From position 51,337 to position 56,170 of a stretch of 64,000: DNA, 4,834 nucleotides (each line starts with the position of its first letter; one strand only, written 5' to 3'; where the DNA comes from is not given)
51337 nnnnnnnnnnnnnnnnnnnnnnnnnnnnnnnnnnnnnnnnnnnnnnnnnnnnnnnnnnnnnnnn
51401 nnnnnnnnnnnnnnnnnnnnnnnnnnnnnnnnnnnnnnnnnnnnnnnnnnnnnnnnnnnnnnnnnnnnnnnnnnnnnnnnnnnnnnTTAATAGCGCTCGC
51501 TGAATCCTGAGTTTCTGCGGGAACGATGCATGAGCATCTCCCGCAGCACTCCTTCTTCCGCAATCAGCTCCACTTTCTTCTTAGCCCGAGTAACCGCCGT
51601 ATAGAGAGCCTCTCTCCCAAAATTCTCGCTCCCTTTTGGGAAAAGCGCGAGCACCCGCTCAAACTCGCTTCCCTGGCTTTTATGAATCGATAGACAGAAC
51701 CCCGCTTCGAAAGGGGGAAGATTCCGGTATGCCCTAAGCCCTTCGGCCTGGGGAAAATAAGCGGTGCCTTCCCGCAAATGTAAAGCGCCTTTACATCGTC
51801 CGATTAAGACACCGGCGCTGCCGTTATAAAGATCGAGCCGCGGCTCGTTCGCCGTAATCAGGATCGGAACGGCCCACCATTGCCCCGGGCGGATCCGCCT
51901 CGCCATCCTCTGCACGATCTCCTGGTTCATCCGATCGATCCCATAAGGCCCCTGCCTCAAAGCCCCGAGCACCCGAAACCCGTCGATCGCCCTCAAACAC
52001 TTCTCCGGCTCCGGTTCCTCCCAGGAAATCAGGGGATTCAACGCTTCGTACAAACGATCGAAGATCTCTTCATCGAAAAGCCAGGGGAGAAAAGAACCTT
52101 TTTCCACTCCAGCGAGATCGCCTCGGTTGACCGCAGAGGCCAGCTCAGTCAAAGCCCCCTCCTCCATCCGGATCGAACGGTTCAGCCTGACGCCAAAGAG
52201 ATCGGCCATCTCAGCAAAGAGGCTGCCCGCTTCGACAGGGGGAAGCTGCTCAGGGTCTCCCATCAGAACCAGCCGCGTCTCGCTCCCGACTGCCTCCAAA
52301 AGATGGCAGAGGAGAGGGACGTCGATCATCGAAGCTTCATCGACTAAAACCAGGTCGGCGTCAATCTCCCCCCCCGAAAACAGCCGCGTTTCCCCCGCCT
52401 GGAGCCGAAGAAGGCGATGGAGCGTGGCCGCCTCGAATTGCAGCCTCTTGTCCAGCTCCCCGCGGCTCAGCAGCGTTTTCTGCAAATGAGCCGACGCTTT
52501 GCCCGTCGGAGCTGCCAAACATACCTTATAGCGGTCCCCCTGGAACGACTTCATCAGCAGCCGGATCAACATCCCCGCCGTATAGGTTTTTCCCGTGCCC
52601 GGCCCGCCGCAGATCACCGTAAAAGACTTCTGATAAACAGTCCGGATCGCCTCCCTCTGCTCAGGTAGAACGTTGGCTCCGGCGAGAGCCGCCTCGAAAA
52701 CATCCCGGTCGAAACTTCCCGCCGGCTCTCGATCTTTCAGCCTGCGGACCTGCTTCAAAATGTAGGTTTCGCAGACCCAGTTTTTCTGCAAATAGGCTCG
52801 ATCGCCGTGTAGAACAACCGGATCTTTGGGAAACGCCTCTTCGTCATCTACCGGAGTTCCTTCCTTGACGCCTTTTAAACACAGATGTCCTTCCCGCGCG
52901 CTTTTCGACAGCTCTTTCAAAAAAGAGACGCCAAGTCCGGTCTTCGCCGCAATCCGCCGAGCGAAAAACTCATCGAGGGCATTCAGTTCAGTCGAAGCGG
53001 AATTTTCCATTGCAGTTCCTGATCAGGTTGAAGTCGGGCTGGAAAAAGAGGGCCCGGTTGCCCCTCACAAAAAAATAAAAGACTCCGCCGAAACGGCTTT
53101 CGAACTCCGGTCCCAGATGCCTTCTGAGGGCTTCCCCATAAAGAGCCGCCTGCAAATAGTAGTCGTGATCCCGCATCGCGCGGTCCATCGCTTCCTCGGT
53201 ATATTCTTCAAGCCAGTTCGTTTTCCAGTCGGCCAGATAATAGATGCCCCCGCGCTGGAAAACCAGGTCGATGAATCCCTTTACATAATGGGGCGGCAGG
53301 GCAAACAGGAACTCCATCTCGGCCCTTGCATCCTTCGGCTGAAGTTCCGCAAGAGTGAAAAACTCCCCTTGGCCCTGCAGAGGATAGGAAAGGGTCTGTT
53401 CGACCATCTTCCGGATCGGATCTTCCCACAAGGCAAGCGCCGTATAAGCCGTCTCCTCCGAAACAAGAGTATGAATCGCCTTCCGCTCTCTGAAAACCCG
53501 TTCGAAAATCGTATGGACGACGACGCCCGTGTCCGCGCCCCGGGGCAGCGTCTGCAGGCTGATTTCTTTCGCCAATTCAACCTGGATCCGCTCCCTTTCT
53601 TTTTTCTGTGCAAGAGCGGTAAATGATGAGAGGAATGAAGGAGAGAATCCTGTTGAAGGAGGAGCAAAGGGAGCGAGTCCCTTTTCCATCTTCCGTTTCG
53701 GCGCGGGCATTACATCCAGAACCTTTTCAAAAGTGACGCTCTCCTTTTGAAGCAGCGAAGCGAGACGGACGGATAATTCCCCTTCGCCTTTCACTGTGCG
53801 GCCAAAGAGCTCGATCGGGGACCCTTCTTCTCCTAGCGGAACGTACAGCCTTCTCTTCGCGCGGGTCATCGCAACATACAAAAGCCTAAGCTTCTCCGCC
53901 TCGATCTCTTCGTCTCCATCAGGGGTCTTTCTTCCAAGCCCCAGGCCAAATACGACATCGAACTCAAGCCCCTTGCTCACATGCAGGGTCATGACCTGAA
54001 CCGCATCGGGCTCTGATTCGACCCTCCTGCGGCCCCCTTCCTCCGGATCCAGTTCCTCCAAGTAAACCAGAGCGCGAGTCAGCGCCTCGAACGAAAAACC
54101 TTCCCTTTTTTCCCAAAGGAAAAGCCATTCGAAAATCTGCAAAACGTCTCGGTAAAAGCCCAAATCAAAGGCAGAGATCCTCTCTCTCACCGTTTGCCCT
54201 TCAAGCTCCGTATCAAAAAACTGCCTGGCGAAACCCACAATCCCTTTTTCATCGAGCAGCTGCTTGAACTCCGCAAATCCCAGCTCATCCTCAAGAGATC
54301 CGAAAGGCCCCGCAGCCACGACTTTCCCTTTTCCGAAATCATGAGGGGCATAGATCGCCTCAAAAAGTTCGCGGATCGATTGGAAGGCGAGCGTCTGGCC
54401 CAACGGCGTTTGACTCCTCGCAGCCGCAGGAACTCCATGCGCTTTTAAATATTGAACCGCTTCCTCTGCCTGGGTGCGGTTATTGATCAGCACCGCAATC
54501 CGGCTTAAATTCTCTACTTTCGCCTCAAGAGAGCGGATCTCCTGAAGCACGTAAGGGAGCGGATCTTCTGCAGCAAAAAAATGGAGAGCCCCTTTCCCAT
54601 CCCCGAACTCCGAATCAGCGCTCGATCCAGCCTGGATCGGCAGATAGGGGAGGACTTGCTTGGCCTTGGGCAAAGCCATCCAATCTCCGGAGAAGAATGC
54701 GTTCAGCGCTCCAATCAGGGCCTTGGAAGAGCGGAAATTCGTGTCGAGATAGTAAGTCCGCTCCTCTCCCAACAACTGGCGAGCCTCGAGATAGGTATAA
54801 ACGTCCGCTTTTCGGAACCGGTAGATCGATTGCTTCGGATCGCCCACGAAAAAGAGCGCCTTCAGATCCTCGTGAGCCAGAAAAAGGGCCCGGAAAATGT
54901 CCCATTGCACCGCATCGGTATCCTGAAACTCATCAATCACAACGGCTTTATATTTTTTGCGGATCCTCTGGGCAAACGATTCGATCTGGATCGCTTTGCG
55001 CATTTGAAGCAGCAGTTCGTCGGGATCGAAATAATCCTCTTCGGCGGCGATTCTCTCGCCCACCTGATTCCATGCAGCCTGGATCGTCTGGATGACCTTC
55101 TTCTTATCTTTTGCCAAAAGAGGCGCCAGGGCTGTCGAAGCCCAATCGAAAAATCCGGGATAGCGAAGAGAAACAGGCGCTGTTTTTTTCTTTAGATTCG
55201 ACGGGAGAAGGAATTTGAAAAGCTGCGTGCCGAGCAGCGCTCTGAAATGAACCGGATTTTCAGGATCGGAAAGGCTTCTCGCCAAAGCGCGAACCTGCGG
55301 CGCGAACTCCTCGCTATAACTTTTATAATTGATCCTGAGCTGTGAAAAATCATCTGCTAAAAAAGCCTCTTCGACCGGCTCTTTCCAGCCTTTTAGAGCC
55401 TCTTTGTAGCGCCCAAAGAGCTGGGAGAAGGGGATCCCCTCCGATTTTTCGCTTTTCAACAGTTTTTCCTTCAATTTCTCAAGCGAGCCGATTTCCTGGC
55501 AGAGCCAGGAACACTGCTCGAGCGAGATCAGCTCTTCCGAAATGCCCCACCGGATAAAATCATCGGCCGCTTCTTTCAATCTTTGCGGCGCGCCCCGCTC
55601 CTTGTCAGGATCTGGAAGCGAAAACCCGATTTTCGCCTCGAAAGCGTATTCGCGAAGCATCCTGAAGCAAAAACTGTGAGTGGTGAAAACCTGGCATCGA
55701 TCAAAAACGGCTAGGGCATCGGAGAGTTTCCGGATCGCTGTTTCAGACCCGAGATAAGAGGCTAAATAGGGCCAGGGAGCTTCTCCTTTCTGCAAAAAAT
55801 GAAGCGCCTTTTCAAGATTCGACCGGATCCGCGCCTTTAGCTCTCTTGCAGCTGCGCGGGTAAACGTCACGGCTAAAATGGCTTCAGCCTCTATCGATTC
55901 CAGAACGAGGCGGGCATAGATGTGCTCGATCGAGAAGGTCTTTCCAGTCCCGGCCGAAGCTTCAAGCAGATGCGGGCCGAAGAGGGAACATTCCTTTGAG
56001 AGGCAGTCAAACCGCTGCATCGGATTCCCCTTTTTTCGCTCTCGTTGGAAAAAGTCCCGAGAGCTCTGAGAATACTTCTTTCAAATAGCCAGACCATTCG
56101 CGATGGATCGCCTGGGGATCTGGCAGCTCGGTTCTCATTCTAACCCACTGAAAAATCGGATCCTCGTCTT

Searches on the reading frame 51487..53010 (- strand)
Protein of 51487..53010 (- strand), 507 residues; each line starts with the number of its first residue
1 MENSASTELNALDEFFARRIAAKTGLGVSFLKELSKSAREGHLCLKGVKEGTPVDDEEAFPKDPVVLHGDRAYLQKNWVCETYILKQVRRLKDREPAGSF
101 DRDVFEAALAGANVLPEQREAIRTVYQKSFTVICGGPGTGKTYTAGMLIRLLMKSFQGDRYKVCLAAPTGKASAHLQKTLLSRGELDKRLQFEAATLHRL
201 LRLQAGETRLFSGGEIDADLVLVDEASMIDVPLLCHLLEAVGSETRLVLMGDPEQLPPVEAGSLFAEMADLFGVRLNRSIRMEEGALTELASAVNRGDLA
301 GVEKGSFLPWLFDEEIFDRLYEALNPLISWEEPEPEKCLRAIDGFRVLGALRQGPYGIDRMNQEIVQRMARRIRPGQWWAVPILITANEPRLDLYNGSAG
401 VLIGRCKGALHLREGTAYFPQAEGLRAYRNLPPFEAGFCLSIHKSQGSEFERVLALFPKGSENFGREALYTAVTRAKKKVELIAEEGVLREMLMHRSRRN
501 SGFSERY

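Call 69: search_protein_families(library=pfam, proteins=[window:51487-53010:-], max_evalue=0.0001)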
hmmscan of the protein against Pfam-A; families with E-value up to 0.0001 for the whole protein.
window:51487-53010:- (507 aa): 9 families
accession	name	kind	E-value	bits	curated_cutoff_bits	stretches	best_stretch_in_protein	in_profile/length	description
PF13604.12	AAA_30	-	2.3e-30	106.2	27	1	116-300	4-174/191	AAA domain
PF13245.12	AAA_19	-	2.5e-29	102.6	25.1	1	118-259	1-132/134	AAA domain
PF13538.12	UvrD_C_2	-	1.3e-12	47.9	27.4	1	438-482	3-51/52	UvrD-like helicase C-terminal domain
PF13086.12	AAA_11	-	6.7e-12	46.2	27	1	117-196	5-85/257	AAA domain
PF05127.21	NAT10_TcmA_helicase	-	3.3e-08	34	22.7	1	132-240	1-112/176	RNA cytidine acetyltransferase NAT10/TcmA, helicase domain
PF13401.12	AAA_22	-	8.4e-07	29.8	27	1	127-254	4-125/130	AAA domain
PF01443.25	Viral_helicase1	-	1.1e-06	29.1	21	0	439-483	179-227/228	Viral superfamily 1 RNA helicase core domain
PF02562.22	PhoH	-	2.7e-06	27.5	27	0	116-147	7-38/205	PhoH-like protein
PF00580.27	UvrD-helicase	-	9.1e-06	26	23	1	116-199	3-84/271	UvrD/REP helicase N-terminal domain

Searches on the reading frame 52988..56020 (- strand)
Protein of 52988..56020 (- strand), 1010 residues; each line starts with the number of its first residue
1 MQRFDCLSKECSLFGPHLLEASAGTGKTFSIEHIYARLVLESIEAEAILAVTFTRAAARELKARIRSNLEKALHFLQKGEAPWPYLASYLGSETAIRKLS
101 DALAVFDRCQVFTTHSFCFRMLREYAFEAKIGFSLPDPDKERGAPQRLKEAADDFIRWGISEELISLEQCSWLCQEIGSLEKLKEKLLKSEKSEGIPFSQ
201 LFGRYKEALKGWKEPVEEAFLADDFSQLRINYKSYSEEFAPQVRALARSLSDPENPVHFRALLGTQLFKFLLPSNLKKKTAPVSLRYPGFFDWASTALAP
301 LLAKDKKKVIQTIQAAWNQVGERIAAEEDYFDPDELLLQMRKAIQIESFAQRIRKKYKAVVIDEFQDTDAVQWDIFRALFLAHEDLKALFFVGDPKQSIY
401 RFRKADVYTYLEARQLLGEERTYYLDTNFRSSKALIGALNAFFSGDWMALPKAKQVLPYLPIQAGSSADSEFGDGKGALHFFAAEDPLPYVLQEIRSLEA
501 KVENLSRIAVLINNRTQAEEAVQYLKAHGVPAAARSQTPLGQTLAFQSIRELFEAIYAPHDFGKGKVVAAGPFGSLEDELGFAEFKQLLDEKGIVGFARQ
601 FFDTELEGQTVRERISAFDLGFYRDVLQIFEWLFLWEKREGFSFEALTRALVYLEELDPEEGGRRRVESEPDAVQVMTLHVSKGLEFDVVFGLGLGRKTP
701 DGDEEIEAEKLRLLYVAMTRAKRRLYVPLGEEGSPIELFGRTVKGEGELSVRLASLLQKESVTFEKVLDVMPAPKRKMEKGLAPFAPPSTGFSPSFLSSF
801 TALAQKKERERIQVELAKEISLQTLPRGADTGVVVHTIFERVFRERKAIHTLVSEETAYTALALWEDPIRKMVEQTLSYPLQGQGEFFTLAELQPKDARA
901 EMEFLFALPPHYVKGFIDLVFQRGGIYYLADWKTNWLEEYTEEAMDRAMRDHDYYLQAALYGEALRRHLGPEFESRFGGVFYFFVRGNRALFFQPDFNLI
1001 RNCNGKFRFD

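Call 69: search_protein_families(library=pfam, proteins=[window:52988-56020:-], max_evalue=0.0001)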
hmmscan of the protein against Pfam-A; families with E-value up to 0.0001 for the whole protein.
window:52988-56020:- (1010 aa): 7 families
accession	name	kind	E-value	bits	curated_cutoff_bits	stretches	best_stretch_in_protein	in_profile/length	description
PF00580.27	UvrD-helicase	-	8.2e-53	180.3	23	2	13-243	12-205/271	UvrD/REP helicase N-terminal domain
PF13361.12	UvrD_C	-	7.1e-25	88.6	25.6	2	665-727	279-345/350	UvrD-like helicase C-terminal domain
PF13245.12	AAA_19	-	2.6e-16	60.5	25.1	1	18-403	15-134/134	AAA domain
PF13538.12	UvrD_C_2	-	4.3e-10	39.7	27.4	1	676-727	4-51/52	UvrD-like helicase C-terminal domain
PF12705.13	PDDEXK_1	-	8e-08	33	22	1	827-986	34-190/247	PD-(D/E)XK nuclease superfamily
PF01443.25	Viral_helicase1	-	2.4e-06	28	21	0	346-409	47-108/228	Viral superfamily 1 RNA helicase core domain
PF13604.12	AAA_30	-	4.5e-05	23.7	27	0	18-66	22-67/191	AAA domain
